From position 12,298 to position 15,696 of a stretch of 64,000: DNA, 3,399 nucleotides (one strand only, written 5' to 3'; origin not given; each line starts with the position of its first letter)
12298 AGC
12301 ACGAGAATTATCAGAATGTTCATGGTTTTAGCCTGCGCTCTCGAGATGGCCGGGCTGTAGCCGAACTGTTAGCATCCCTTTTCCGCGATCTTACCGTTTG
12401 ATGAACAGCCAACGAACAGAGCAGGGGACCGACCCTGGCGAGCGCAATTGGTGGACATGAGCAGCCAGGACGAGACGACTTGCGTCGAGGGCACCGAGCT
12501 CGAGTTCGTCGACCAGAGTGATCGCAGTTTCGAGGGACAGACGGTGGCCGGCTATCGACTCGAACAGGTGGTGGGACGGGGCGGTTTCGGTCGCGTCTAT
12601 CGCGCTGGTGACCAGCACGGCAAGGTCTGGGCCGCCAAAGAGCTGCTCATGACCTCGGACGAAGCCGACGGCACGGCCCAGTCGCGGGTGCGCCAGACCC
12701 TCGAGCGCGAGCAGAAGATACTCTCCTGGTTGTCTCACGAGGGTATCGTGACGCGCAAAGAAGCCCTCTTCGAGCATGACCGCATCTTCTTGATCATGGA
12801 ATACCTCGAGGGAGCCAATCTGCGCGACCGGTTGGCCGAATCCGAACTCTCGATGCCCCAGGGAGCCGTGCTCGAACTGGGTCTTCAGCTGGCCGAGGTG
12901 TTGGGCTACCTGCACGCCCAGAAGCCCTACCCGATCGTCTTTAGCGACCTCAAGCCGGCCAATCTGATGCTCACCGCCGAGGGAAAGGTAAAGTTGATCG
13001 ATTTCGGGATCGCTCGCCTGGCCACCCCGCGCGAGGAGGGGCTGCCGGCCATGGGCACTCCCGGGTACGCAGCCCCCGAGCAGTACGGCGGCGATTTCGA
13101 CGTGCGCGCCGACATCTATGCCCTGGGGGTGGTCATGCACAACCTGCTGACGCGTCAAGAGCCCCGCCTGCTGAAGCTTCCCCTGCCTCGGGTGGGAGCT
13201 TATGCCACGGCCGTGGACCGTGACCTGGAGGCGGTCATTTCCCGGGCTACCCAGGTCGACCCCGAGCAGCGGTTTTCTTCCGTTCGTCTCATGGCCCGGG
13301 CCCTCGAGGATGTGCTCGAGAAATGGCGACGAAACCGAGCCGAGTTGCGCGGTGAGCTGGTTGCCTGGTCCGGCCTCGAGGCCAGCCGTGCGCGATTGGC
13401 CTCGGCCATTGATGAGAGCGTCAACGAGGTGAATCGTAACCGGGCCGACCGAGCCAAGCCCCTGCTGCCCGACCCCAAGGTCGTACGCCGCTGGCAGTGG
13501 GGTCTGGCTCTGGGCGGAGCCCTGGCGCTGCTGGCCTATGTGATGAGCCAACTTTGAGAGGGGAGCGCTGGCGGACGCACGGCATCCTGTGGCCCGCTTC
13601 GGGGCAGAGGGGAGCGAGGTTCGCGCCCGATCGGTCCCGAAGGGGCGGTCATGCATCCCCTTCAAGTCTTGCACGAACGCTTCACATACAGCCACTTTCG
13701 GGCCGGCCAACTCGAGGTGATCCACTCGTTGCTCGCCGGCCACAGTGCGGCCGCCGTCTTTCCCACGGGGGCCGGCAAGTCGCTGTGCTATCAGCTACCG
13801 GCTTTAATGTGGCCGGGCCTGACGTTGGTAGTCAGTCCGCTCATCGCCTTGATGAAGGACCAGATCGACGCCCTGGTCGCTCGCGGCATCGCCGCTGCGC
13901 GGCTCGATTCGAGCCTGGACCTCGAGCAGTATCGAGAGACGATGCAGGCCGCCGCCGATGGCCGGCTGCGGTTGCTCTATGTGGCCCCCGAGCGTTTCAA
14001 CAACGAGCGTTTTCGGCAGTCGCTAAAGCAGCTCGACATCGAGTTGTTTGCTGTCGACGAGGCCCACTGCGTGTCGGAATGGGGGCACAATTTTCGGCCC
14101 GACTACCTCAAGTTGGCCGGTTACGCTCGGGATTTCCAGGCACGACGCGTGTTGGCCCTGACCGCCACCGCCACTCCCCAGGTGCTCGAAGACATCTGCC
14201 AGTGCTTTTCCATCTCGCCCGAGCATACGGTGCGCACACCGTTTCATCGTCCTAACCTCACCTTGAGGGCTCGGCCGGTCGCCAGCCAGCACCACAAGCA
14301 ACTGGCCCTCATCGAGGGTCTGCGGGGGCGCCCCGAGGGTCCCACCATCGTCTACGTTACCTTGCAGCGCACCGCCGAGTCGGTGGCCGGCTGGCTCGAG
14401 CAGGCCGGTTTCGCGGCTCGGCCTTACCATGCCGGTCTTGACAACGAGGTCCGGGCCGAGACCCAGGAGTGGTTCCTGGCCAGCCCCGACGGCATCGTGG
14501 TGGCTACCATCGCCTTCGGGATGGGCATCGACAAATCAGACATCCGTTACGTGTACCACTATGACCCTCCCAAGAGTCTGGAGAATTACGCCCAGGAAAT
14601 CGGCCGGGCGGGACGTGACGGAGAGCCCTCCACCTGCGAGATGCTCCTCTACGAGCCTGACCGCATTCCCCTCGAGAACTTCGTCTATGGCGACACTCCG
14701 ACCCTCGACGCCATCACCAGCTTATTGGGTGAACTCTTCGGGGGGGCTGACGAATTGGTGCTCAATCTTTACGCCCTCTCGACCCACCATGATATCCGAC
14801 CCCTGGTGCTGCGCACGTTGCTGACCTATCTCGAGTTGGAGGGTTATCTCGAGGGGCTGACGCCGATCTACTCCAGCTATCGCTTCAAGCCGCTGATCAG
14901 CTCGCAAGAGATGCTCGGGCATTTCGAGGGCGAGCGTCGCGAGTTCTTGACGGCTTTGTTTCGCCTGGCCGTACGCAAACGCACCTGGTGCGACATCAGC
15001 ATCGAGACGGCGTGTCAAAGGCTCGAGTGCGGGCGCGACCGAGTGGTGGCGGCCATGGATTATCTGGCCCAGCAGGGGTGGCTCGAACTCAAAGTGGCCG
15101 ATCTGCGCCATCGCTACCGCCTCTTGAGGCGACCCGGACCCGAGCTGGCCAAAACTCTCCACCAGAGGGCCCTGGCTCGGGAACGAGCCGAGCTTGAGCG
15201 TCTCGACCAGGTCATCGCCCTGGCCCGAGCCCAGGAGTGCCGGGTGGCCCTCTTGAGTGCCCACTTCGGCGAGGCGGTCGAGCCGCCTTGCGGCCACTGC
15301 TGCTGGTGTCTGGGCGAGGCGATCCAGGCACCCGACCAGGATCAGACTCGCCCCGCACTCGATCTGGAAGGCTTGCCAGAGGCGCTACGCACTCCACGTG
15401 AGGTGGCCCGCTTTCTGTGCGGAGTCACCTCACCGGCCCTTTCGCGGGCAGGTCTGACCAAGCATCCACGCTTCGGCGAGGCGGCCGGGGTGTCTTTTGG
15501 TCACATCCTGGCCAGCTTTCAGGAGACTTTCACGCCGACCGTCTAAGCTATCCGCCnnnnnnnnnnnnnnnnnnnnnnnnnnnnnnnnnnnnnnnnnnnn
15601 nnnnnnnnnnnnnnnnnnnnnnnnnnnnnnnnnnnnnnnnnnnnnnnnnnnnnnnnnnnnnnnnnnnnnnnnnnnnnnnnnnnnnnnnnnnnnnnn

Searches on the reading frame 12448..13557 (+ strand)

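Call 20: search_protein_families(library=pfam, proteins=[window:12448-13557:+], max_evalue=0.001)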
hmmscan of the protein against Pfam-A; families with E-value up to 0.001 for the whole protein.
window:12448-13557:+ (369 aa): 4 families
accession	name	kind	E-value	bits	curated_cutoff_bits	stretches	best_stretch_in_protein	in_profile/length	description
PF00069.31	Pkinase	-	5.3e-40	137.9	31.7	1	36-239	1-196/263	Protein kinase domain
PF07714.23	PK_Tyr_Ser-Thr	-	3.1e-23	82.8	23.1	1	38-240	3-204/258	Protein tyrosine and serine/threonine kinase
PF01636.29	APH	-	6.8e-07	29.7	23.2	0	80-157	32-109/239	Phosphotransferase enzyme family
PF03109.22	ABC1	-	1.7e-05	24.5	22.9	1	114-192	144-217/244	ABC1 atypical kinase-like domain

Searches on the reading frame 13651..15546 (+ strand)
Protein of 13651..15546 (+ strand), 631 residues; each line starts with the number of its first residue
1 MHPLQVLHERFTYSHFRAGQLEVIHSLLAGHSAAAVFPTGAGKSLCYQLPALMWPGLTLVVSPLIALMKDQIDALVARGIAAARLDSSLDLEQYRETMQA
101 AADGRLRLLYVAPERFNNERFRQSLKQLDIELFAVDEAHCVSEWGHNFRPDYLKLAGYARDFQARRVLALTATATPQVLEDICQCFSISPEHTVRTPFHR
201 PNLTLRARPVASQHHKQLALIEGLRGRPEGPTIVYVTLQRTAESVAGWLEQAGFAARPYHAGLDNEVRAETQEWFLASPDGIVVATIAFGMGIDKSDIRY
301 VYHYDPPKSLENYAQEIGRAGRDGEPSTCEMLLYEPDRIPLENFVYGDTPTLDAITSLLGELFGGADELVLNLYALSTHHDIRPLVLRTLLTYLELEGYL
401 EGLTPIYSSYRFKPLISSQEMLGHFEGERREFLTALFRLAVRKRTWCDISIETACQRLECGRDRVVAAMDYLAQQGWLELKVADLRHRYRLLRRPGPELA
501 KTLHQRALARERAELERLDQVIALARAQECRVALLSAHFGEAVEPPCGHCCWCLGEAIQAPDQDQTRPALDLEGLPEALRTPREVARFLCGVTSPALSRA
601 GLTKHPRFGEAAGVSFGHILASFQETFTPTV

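Call 20: search_protein_families(library=pfam, proteins=[window:13651-15546:+], max_evalue=0.001)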
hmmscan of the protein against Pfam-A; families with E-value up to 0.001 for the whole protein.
window:13651-15546:+ (631 aa): 3 families
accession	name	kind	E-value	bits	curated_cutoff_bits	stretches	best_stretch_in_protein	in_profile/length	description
PF00270.35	DEAD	-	2e-24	86.6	26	1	19-181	3-166/167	DEAD/DEAH box helicase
PF00271.37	Helicase_C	-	2.4e-19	70.1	23.5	1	219-324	5-110/110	Helicase conserved C-terminal domain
PF16124.10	RecQ_Zn_bind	-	1e-08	36.2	25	1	506-554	16-66/66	RecQ zinc-binding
